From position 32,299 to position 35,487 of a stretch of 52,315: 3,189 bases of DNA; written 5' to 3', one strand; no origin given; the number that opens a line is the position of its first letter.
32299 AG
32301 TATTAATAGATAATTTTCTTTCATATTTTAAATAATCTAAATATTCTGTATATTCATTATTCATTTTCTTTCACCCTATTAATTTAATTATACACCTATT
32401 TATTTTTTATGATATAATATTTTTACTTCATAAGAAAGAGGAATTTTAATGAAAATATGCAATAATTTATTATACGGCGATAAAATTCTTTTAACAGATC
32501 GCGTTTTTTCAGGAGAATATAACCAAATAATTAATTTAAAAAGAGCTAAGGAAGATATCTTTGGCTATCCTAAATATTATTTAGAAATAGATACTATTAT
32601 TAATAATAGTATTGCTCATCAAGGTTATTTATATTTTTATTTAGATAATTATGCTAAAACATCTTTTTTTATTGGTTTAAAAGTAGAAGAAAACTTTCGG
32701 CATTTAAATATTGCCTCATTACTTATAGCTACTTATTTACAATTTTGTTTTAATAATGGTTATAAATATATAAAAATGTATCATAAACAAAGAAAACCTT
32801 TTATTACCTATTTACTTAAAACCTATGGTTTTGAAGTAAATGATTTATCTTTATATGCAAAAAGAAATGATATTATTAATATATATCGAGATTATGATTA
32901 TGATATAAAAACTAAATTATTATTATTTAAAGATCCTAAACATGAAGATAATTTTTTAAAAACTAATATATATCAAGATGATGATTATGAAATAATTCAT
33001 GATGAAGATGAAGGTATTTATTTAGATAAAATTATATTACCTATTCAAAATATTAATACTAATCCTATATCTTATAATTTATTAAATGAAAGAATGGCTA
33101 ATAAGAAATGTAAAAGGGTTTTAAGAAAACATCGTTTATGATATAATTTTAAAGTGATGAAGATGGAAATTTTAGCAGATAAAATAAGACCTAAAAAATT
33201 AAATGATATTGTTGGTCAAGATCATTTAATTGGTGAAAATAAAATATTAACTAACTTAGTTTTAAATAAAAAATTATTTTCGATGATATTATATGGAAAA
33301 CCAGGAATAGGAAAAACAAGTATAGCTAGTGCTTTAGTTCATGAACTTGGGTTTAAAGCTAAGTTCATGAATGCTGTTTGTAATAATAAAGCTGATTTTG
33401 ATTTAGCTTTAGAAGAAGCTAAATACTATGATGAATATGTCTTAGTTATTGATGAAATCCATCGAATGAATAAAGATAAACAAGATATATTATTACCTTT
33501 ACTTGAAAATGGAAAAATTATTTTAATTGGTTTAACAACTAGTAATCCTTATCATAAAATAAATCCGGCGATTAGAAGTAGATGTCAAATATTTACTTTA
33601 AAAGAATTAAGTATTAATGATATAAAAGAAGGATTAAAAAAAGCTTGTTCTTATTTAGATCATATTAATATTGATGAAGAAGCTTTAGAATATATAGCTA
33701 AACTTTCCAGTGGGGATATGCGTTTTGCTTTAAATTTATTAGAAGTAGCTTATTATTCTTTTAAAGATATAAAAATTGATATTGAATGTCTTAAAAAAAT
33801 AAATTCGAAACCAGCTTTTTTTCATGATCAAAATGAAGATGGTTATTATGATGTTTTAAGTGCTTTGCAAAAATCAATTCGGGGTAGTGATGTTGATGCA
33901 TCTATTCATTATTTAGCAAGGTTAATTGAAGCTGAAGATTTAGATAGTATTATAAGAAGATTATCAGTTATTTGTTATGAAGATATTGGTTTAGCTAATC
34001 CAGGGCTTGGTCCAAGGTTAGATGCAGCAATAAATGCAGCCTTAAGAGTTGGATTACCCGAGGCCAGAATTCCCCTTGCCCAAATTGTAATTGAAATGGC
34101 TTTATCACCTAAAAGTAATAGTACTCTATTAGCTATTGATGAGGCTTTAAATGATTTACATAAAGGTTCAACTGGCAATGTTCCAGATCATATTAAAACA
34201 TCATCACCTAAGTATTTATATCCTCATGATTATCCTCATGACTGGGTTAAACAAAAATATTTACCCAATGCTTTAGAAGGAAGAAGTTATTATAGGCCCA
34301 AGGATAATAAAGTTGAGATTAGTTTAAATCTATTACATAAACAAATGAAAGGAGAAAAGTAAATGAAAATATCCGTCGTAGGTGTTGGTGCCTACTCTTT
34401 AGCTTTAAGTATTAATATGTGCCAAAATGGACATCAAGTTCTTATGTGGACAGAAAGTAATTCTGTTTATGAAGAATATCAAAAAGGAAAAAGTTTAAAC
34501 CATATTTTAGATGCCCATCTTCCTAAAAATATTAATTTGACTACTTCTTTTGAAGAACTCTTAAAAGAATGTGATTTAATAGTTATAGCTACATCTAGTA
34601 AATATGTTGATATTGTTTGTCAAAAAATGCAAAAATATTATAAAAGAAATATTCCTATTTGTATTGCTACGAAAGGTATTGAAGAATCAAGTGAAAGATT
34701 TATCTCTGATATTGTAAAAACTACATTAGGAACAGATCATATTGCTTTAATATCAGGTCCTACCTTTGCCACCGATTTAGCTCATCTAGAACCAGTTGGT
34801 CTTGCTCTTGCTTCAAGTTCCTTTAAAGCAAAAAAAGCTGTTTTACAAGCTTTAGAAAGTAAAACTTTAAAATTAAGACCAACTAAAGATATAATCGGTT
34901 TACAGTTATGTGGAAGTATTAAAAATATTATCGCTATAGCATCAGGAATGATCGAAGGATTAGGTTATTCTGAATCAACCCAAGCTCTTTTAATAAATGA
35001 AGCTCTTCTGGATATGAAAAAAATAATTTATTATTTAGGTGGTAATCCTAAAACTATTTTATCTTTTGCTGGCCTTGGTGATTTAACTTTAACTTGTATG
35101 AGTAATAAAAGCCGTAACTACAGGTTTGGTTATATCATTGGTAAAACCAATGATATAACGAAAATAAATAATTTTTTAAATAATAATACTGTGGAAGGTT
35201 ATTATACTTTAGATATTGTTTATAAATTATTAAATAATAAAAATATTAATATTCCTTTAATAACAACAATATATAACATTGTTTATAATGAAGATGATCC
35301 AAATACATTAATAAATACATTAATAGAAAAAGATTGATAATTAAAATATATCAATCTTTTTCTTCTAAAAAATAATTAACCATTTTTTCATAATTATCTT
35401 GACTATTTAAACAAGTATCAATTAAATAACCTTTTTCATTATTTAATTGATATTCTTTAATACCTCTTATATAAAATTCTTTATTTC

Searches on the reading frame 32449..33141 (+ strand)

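Call 3: search_protein_families(library=pfam, proteins=[window:32449-33141:+], max_evalue=0.1)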
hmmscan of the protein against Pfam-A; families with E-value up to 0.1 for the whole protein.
window:32449-33141:+ (230 aa): 2 families
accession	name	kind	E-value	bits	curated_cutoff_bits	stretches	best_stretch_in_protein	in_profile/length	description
PF00583.31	Acetyltransf_1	-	0.0075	17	20.7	1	59-110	46-98/116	Acetyltransferase (GNAT) family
PF03821.22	Mtp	-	0.082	12.9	25.2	0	42-114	125-194/229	Golgi 4-transmembrane spanning transporter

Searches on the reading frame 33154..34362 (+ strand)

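Call 3: search_protein_families(library=pfam, proteins=[window:33154-34362:+], max_evalue=0.1)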
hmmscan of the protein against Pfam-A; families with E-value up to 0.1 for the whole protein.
window:33154-34362:+ (402 aa): 29 families (the best 25 are shown)
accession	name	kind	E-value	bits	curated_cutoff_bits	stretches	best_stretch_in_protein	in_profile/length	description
PF12002.13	MgsA_C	-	8.7e-50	169.3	27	1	244-392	1-160/167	MgsA AAA+ ATPase C terminal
PF16193.11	AAA_assoc_2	-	1.1e-20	74.1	34.3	1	170-243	4-81/81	AAA C-terminal domain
PF05496.18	RuvB_N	-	1.8e-15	57.5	27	1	11-127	1-119/159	Holliday junction DNA helicase RuvB P-loop domain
PF00004.35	AAA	-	5.6e-15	56.4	21.2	1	44-148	1-127/131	ATPase family associated with various cellular activities (AAA)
PF07728.20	AAA_5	-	2.3e-07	31.3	22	1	93-125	66-98/139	AAA domain (dynein-related subfamily)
PF13177.12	DNA_pol3_delta2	-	9.2e-07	29.4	27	1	95-152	103-160/161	DNA polymerase III, delta subunit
PF21960.2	RCF1-5-like_lid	-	2.1e-05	24.8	27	1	170-200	11-42/43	RCF1/5-like, AAA+ ATPase lid domain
PF13173.12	AAA_14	-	5.8e-05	23.5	27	1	44-155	5-126/129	AAA domain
PF00158.32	Sigma54_activat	-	7e-05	23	20.2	1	93-130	93-130/168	Sigma-54 interaction domain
PF13401.12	AAA_22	-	0.00036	21.3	27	0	44-65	8-29/130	AAA domain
PF13191.12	AAA_16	-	0.00037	21.5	32.6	1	43-67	26-50/167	AAA ATPase domain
PF00910.28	RNA_helicase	-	0.00043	21.2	21.5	1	45-111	2-67/105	RNA helicase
PF06068.19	TIP49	-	0.00059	19.5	23.8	1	15-75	22-84/347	TIP49 P-loop domain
PF14532.12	Sigma54_activ_2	-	0.00078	20.1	25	1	41-120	21-96/138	Sigma-54 interaction domain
PF20720.3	nSTAND3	-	0.00087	19.5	27.2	1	44-89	20-64/155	Novel STAND NTPase 3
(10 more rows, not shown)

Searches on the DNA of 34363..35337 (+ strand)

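Call 66: search_rna_families(sources=[L022, L013], threshold=gathering)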
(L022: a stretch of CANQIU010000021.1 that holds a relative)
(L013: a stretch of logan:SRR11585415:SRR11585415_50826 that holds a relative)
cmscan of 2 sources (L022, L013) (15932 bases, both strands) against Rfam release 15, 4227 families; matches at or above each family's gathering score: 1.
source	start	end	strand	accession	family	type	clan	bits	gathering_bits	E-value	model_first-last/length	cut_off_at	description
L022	3156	3338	-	RF00013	6S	Gene;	-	66.8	46.4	1.3e-11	1-187/187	no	6S / SsrS RNA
